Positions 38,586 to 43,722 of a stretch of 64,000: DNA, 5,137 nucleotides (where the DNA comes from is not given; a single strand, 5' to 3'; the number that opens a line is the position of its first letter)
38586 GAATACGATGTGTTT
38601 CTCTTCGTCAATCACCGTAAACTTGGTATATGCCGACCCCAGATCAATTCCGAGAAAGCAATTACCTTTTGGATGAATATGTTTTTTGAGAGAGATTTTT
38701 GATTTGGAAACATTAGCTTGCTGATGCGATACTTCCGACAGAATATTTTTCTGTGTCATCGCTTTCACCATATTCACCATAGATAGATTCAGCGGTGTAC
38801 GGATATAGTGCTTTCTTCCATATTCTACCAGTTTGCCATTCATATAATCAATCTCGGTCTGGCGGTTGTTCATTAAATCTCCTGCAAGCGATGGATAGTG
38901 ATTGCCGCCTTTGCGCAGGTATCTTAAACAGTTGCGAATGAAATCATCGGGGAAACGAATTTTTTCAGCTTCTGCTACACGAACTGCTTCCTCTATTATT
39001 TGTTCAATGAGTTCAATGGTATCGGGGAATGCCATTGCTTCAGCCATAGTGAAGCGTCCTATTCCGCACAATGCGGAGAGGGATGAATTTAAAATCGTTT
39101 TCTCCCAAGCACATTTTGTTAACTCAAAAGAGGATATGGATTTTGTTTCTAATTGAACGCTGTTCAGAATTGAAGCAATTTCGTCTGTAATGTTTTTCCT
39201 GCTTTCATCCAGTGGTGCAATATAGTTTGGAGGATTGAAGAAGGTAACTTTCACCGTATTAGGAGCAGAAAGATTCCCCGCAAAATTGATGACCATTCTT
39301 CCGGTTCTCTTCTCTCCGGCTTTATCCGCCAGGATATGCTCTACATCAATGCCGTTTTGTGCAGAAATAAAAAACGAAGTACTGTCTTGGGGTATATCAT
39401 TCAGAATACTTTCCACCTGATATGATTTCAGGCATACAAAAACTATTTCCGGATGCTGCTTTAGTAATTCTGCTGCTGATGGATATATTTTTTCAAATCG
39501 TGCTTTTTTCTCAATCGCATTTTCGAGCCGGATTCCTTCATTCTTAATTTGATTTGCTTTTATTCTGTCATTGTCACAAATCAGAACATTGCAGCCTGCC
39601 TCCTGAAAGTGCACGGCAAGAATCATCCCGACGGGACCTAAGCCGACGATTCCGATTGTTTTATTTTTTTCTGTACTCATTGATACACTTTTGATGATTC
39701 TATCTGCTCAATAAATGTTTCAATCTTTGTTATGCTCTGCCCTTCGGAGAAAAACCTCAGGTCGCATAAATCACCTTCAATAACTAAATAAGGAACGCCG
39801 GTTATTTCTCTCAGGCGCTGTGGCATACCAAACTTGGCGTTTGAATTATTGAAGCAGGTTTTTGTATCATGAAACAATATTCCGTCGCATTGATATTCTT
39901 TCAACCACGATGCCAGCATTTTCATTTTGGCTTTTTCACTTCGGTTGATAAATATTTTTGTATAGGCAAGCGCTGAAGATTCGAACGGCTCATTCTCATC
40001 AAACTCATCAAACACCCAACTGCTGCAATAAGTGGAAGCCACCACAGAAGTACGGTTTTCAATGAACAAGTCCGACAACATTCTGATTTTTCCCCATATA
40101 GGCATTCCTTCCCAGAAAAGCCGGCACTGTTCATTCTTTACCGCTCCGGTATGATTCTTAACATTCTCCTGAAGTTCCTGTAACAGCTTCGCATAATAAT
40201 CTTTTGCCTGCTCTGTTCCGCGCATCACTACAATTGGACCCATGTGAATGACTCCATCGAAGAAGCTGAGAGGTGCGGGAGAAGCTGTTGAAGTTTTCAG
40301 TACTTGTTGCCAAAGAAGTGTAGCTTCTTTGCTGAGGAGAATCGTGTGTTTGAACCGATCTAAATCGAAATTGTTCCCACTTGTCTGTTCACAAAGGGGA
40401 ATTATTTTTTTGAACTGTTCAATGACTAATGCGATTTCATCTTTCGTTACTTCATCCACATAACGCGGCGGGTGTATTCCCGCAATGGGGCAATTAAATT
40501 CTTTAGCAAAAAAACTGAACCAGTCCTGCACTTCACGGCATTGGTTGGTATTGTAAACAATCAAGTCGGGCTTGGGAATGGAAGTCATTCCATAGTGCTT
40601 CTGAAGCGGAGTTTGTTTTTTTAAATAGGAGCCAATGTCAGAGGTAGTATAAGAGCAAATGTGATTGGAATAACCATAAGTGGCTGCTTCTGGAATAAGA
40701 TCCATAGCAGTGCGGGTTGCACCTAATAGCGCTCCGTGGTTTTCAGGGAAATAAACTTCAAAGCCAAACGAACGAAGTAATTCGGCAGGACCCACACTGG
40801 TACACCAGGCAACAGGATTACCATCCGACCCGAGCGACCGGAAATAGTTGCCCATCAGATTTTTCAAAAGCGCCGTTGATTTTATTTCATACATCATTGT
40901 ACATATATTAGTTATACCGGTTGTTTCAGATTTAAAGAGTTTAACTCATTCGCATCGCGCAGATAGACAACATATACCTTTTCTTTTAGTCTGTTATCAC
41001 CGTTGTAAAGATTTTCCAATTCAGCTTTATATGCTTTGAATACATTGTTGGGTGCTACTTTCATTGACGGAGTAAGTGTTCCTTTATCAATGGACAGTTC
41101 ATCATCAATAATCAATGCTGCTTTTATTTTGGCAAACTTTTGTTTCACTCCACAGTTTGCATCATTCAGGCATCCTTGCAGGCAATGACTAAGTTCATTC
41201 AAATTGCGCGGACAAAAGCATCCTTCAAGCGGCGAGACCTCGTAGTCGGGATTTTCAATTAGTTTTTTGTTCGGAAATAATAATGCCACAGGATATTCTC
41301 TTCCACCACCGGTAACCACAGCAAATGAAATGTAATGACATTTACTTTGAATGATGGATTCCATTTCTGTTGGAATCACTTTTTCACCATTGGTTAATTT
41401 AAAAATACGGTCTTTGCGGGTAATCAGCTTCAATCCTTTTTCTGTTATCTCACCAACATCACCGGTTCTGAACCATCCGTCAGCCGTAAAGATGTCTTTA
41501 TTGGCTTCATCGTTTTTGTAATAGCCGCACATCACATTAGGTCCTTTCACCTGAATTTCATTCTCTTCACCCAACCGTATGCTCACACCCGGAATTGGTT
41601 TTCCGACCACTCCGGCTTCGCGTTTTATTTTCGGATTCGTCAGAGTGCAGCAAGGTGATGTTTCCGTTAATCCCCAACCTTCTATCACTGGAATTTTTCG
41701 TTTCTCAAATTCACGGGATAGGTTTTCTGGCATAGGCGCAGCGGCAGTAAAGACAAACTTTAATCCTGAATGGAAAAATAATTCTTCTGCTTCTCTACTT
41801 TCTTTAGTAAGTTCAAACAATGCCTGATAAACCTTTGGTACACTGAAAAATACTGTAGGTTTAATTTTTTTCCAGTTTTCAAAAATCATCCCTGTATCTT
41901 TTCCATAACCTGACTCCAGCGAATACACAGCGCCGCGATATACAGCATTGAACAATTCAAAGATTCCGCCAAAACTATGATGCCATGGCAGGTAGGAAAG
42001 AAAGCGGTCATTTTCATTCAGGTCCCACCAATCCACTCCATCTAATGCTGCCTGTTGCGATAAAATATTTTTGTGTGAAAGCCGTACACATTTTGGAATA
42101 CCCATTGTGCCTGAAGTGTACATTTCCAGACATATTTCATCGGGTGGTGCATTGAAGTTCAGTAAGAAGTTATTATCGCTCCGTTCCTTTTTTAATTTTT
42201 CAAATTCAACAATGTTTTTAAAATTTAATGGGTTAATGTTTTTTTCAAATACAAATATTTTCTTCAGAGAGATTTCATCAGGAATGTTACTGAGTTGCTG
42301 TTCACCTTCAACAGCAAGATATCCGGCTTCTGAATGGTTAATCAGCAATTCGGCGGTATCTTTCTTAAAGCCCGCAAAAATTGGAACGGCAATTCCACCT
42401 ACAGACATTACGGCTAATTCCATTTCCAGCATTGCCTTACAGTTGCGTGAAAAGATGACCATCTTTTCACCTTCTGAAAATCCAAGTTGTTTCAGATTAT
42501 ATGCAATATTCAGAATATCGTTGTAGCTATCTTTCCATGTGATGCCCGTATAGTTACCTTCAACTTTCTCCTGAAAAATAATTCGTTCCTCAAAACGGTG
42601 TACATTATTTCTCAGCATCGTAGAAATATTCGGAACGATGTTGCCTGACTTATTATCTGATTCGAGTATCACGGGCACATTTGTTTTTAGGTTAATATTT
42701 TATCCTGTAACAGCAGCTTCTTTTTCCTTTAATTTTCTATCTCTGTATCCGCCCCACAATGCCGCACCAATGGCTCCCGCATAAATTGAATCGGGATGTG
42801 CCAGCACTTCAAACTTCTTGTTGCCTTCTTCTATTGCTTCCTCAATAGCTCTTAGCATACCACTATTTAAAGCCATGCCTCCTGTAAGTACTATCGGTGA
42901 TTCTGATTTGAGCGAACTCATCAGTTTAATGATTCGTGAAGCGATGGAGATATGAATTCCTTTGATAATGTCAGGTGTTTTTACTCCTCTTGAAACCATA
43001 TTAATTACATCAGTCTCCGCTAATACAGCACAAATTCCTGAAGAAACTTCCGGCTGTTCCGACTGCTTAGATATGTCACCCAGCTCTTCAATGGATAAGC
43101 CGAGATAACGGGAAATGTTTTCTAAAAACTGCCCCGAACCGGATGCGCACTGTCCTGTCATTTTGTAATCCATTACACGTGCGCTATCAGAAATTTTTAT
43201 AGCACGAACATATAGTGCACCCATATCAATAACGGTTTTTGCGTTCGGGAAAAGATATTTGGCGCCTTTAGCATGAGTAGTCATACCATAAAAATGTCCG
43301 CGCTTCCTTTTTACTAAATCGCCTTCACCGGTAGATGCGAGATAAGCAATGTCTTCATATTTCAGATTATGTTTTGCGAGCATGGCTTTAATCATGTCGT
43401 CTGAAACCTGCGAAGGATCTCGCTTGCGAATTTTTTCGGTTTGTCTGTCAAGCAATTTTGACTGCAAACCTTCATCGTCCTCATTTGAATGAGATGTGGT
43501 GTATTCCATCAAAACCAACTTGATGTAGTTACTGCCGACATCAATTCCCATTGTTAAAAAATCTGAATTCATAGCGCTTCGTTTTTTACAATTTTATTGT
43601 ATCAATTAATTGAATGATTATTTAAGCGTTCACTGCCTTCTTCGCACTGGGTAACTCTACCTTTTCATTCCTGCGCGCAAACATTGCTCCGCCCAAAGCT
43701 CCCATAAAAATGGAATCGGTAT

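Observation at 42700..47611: Class I (ATP-dependent) benzoyl-CoA reductase genes in bcrCBAD order in a Bacteroidota context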

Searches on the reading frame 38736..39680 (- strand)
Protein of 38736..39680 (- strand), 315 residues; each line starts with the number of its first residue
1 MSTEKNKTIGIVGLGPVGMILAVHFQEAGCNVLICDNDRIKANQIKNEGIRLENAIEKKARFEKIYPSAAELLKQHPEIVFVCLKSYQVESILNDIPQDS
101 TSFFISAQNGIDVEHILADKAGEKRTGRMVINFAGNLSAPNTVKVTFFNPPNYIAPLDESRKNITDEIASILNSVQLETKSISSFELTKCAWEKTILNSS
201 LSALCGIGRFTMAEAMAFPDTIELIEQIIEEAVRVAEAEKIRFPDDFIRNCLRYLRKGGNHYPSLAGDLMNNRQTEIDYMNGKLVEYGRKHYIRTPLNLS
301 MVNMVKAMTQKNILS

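Call 51: search_solved_structures(query=window:38736-39680:-, max_evalue=0.001, show_alignments=1)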
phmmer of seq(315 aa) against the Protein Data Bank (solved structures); distinct sequences matched with E-value up to 0.001: 18.
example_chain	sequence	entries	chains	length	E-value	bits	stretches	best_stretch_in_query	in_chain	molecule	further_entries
8wl1_A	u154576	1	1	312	2.4e-21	79.5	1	9-310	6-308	2-dehydropantoate 2-reductase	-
8wl3_A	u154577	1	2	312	3e-21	79.2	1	9-310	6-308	2-dehydropantoate 2-reductase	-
8wl4_A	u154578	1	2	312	3.8e-21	78.8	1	9-310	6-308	2-dehydropantoate 2-reductase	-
2ew2_A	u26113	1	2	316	1.3e-19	73.9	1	9-305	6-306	2-dehydropantoate 2-reductase, putative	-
3wfi_A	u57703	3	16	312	5.7e-18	68.4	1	9-306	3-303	2-dehydropantoate 2-reductase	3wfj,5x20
5hws_A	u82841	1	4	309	8.2e-14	54.8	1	9-309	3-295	2-dehydropantoate 2-reductase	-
3hwr_A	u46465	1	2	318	8.4e-14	54.7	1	8-308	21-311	2-dehydropantoate 2-reductase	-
5ayv_A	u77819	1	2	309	1.1e-13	54.4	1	9-309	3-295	2-dehydropantoate 2-reductase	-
4ol9_A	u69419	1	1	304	2.9e-08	36.6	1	186-307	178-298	Putative 2-dehydropantoate 2-reductase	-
8iwg_A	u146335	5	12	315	1.2e-07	34.5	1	5-277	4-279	2-dehydropantoate 2-reductase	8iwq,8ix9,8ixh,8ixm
3g17_A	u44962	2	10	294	4.2e-07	32.8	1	78-310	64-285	Similar to 2-dehydropantoate 2-reductase | 2-dehydropantoate 2-reductase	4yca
4s3m_A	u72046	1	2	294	1.5e-06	30.9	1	78-310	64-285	2-dehydropantoate 2-reductase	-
1yjq_A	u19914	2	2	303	3.7e-06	29.7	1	189-307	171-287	2-dehydropantoate 2-reductase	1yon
1ks9_A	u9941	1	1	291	3.9e-06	29.6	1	189-307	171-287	2-DEHYDROPANTOATE 2-REDUCTASE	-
2ofp_A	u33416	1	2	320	4.2e-06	29.5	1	189-307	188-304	Ketopantoate reductase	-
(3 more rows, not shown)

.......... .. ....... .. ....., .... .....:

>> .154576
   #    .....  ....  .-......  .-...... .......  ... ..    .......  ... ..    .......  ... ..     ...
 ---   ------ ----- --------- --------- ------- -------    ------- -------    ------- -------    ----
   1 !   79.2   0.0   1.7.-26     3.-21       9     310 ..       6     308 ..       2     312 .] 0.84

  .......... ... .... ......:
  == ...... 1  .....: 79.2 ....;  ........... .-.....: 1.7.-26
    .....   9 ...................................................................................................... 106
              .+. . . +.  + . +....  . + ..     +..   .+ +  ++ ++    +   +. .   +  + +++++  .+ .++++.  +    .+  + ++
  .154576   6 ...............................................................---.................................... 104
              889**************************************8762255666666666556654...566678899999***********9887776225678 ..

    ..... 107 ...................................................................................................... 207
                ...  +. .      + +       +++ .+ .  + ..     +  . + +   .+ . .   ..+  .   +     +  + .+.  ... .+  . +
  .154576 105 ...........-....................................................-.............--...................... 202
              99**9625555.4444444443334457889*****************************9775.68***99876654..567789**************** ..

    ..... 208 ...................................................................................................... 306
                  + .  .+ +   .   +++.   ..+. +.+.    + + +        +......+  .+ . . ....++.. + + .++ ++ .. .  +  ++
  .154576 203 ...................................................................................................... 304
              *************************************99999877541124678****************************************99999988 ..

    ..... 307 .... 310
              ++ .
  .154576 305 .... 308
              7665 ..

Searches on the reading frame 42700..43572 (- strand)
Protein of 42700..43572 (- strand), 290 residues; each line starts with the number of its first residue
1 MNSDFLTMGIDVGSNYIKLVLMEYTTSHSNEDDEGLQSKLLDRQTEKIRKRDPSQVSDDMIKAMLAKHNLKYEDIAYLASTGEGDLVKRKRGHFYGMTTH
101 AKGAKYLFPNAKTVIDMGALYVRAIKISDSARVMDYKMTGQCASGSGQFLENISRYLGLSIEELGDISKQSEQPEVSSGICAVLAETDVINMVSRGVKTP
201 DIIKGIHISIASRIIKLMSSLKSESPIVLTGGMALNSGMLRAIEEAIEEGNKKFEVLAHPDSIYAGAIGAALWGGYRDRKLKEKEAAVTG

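Call 3: search_protein_families(library=pfam, proteins=[window:42700-43572:-])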
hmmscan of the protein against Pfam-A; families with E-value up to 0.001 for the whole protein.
window:42700-43572:- (290 aa): 3 families
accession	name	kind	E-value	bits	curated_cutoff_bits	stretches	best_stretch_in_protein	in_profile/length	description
PF01869.26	BcrAD_BadFG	-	6.7e-61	206.6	31.5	1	9-274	2-271/271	BadF/BadG/BcrA/BcrD ATPase family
PF25229.1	Salactin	-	0.00036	20.1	27.1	1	210-271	267-328/335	Salactin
PF22521.2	HypF_C_2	-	0.00072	19.8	27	0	188-259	155-227/241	Carbamoyltransferase, Kae1-like Domain, second subdomain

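Call 4: search_protein_families(library=ncbifam, proteins=[window:42700-43572:-])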
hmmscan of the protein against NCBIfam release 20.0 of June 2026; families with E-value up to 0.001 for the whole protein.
window:42700-43572:- (290 aa): 5 families
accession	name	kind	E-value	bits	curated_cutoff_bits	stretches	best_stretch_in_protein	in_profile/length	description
TIGR02261.1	benz_CoA_red_D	equivalog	1.2e-93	313.2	312.85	1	6-274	2-262/262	benzoyl-CoA reductase subunit D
TIGR00241.1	CoA_E_activ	domain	1.8e-49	168.6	125.4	1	6-272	1-247/248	acyl-CoA dehydratase activase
TIGR03192.1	benz_CoA_bzdQ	equivalog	8.9e-30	104.1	380.2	1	56-274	69-286/293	benzoyl-CoA reductase, bzd-type, subunit Q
TIGR02259.1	benz_CoA_red_A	equivalog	6.9e-28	97.6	578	1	74-271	229-429/432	benzoyl-CoA reductase subunit A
TIGR03286.1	methan_mark_15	hypoth_equivalog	2.9e-24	85.8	455.75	1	6-273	145-400/404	methanogenesis marker 15 protein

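Call 56: search_solved_structures(query=window:42700-43572:-, max_evalue=1e-10, show_alignments=3)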
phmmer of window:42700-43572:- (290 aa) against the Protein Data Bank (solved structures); distinct sequences matched with E-value up to 1e-10: 5.
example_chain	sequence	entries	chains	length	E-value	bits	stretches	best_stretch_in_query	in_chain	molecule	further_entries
9gai_D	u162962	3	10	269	9.2e-37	130.1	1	52-274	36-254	3-methylbenzoyl-CoA reductase alpha subunit MbdQ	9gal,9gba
4eht_A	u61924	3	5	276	1.6e-34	122.8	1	52-285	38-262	Activator of 2-hydroxyisocaproyl-CoA dehydratase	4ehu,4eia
1hux_A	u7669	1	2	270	1.5e-33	119.6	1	61-274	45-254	ACTIVATOR OF (R)-2-HYDROXYGLUTARYL-COA DEHYDRATASE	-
9gai_C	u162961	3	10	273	2.3e-30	109.2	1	7-282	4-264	3-methylbenzoyl-CoA reductase delta subunit MbdP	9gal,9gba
7yyl_E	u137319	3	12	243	7.5e-20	74.7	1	74-272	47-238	Putative CoA-substrate-specific enzyme activase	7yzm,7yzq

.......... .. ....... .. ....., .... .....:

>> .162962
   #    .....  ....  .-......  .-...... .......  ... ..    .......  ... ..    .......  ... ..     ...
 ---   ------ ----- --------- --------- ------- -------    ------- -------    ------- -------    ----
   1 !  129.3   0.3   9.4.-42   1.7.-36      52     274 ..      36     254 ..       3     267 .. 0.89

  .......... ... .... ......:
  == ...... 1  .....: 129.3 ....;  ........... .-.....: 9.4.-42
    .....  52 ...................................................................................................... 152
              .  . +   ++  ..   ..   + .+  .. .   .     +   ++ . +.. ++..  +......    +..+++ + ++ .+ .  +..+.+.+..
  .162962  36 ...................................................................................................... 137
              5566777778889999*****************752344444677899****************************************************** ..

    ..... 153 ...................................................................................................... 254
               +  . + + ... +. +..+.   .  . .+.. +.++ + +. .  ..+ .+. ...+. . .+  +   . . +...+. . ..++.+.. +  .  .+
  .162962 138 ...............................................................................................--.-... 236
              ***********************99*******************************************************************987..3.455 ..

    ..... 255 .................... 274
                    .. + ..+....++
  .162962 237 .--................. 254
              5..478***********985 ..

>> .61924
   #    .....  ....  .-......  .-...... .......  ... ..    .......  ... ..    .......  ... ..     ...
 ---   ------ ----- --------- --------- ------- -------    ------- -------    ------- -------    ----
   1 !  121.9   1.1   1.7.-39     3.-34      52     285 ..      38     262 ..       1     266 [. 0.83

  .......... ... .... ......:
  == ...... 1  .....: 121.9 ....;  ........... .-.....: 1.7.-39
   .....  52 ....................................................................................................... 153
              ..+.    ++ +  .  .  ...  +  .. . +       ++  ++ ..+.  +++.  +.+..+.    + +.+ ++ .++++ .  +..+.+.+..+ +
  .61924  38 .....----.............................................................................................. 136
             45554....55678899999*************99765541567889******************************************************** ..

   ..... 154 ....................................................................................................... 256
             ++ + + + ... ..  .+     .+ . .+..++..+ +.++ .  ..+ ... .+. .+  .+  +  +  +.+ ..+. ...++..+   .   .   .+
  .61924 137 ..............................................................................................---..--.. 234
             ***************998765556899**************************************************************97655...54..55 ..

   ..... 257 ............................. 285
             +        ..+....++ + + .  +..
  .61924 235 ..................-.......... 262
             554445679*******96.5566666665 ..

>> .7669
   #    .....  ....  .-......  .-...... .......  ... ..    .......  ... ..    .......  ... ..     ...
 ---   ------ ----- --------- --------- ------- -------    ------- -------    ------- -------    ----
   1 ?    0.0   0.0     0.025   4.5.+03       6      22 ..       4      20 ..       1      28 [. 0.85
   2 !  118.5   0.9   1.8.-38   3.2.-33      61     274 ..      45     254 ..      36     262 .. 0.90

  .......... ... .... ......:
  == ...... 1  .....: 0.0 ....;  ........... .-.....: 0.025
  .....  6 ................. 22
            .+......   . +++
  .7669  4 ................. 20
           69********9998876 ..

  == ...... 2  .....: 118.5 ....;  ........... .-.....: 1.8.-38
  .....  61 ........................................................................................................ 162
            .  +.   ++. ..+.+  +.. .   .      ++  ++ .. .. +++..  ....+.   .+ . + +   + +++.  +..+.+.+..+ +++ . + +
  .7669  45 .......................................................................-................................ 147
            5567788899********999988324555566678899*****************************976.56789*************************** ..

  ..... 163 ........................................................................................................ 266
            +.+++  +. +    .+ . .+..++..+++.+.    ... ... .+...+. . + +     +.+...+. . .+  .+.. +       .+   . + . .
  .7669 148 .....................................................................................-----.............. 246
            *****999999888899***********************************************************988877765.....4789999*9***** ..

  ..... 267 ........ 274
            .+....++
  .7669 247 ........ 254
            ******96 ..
